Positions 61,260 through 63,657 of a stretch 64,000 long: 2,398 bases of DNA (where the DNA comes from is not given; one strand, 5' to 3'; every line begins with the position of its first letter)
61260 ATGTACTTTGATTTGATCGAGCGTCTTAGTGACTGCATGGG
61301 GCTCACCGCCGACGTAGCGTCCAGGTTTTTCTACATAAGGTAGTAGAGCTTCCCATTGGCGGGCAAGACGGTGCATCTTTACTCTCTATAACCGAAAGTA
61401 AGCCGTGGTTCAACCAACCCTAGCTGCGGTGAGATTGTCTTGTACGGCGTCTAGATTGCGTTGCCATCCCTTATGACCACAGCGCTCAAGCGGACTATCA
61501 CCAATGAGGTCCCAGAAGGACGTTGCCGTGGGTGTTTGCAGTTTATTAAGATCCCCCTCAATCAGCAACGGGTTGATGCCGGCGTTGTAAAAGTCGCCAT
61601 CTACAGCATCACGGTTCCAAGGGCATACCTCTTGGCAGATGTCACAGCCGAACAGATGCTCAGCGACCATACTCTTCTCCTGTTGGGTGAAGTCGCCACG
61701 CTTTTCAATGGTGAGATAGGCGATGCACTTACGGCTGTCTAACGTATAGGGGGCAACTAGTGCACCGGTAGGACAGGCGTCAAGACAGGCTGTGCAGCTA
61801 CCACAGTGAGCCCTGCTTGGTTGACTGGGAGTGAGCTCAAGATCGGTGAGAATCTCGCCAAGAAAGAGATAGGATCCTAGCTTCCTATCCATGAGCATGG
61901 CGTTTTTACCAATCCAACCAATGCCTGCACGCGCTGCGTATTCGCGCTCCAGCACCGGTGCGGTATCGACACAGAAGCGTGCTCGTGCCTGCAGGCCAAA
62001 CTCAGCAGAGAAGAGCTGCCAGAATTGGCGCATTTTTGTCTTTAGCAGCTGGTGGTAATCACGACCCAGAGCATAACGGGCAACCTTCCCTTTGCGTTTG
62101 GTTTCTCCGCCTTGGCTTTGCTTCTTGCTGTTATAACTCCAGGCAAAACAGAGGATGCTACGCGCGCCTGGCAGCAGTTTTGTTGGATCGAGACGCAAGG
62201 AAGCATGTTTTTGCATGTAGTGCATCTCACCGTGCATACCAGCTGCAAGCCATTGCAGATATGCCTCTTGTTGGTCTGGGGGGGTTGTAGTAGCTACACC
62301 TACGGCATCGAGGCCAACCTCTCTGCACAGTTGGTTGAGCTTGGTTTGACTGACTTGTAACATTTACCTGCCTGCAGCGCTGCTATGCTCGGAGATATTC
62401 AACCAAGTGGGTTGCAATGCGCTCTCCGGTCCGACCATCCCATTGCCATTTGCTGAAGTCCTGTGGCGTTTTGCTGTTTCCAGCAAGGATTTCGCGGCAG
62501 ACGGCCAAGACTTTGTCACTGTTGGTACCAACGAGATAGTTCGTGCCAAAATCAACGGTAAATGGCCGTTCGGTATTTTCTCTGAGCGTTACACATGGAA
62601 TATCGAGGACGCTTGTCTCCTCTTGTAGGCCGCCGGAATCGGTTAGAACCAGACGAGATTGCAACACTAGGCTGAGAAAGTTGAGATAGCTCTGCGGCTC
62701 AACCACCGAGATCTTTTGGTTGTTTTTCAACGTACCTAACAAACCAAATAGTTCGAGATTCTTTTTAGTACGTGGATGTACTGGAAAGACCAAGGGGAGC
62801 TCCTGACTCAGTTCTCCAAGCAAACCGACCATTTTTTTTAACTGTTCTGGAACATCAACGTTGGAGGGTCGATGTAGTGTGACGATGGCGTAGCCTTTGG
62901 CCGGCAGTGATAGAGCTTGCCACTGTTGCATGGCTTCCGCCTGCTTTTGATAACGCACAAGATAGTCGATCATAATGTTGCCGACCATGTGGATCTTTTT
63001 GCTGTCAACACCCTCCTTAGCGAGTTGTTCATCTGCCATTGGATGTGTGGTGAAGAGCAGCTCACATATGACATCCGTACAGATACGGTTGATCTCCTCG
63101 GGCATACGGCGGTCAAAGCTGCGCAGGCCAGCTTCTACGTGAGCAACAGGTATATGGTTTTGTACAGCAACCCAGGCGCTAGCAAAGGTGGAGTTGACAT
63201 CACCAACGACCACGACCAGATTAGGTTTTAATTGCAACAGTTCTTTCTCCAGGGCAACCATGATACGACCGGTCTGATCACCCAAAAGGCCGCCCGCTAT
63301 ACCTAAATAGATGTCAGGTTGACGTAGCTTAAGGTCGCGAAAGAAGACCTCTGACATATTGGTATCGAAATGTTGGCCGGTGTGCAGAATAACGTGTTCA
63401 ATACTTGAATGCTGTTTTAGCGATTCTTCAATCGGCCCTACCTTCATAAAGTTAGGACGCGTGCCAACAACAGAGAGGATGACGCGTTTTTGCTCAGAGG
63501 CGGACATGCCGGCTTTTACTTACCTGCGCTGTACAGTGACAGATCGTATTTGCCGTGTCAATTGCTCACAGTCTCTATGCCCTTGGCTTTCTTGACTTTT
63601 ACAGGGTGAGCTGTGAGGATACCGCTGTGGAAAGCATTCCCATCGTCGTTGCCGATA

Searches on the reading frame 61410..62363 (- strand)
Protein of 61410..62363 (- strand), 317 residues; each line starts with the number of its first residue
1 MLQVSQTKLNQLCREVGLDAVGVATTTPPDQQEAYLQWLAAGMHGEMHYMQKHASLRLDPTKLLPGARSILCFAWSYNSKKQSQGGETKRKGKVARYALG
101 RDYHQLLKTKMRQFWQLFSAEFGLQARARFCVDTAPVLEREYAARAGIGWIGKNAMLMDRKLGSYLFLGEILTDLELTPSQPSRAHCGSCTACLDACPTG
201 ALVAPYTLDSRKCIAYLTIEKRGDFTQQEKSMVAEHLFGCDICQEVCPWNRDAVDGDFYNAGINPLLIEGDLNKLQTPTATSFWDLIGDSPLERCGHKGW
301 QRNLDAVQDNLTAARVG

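Call 24: search_protein_families(library=pfam, proteins=[window:61410-62363:-])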
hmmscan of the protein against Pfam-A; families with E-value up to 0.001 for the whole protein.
window:61410-62363:- (317 aa): 7 families
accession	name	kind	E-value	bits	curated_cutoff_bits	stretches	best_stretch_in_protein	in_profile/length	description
PF13484.11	Fer4_16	-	8.1e-23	81.4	30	1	186-250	1-66/66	4Fe-4S double cluster binding domain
PF08331.15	QueG_DUF1730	-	6.6e-21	74.5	25.1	1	57-134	1-77/77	Epoxyqueuosine reductase QueG, DUF1730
PF13187.11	Fer4_9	-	2.6e-05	24.6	27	0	185-201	35-51/52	4Fe-4S dicluster domain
PF12838.12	Fer4_7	-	3.7e-05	24.5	27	1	186-250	1-51/52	4Fe-4S dicluster domain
PF13237.11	Fer4_10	-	6e-05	23.3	25.5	0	185-199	7-21/53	4Fe-4S dicluster domain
PF14697.11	Fer4_21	-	0.00011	22.7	35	0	228-249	32-53/59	4Fe-4S dicluster domain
PF00037.32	Fer4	-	0.00012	22.2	21.1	0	186-202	7-23/24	4Fe-4S binding domain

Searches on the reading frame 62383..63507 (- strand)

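Call 24: search_protein_families(library=pfam, proteins=[window:62383-63507:-])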
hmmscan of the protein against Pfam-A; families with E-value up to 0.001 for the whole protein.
window:62383-63507:- (374 aa): 1 family
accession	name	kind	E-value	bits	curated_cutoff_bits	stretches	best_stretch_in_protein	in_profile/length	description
PF02350.25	Epimerase_2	-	1.7e-101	340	30.6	1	29-368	2-346/347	UDP-N-acetylglucosamine 2-epimerase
